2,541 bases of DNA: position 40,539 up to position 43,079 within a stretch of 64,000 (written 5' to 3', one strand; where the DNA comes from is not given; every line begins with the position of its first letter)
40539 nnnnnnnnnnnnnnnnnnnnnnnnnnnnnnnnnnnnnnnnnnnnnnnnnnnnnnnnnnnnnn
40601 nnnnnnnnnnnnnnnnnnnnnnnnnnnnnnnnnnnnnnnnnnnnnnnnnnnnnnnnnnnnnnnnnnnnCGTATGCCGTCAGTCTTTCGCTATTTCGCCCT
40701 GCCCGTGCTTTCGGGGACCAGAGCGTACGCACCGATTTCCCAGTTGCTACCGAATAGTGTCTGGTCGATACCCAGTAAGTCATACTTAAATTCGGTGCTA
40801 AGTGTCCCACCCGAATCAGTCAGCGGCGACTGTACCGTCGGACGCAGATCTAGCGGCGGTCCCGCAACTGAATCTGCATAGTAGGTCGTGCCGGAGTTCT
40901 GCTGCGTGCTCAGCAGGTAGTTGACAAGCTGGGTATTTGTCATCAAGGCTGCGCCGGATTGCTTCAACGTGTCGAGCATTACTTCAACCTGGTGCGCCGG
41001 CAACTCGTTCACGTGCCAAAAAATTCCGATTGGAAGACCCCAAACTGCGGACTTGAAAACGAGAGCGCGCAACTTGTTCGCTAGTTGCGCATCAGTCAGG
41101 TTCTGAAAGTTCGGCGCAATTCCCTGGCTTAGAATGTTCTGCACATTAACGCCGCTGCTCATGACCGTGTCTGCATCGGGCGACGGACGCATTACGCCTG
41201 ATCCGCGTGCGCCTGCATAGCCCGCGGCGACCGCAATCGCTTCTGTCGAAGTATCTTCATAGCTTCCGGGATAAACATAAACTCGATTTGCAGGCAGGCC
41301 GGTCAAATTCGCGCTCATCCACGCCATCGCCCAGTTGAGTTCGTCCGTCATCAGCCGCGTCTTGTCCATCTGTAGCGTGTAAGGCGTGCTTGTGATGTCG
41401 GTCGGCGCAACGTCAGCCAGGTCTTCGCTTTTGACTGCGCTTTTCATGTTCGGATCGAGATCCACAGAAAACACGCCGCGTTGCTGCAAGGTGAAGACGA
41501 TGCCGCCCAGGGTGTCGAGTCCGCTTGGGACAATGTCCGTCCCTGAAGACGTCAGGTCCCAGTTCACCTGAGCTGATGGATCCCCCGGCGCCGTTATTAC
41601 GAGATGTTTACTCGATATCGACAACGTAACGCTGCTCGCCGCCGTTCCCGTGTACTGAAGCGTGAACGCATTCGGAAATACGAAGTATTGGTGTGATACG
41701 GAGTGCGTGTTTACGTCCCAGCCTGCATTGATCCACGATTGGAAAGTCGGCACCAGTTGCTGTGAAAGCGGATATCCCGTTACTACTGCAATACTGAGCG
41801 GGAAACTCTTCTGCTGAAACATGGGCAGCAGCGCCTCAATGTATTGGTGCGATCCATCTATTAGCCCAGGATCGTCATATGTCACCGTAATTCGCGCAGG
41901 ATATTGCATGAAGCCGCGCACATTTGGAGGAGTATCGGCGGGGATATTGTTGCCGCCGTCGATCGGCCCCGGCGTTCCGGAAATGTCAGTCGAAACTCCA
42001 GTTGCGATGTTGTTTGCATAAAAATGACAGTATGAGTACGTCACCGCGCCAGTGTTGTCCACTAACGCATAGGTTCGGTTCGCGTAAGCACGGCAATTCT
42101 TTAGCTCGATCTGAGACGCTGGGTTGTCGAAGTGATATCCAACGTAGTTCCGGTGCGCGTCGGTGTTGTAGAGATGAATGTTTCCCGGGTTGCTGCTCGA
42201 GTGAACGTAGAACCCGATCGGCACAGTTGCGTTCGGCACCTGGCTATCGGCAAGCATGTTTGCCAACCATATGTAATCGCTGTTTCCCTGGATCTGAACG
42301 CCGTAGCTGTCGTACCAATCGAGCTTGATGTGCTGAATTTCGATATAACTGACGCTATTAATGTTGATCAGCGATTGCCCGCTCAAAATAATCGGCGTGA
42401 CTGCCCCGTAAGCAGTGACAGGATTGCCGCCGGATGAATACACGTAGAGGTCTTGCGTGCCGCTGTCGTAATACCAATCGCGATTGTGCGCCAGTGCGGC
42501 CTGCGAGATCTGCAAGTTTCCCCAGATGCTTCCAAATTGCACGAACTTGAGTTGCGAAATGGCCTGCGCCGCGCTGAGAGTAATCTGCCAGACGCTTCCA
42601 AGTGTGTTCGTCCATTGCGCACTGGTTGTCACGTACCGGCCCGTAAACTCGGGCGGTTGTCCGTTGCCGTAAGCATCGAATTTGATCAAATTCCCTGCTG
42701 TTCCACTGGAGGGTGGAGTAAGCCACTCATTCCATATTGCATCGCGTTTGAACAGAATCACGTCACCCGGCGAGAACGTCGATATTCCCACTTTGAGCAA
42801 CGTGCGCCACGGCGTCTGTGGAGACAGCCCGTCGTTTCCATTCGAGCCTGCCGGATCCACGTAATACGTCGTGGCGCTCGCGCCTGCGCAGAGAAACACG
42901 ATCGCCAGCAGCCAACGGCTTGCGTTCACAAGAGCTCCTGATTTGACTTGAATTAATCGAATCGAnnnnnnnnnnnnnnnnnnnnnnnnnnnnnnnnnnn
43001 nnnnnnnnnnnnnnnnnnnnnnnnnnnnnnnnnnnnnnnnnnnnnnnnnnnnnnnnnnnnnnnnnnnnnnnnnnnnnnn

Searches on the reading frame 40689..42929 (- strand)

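Call 10: search_protein_families(library=pfam, proteins=[window:40689-42929:-], max_evalue=0.01)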
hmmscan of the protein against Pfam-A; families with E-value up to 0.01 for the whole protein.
window:40689-42929:- (746 aa): 3 families
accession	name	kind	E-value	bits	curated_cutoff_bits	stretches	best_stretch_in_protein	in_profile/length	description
PF13229.12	Beta_helix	-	8.5e-06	25.9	25.9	1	187-318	2-124/158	Right handed beta helix region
PF01522.26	Polysacc_deac_1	-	3.7e-05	24.1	23.1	1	347-416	9-71/124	Polysaccharide deacetylase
PF22842.2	Pel9A-like_beta_helix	-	0.0052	16.2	25.2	0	17-59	6-46/370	Pel9A-like, right handed beta helix region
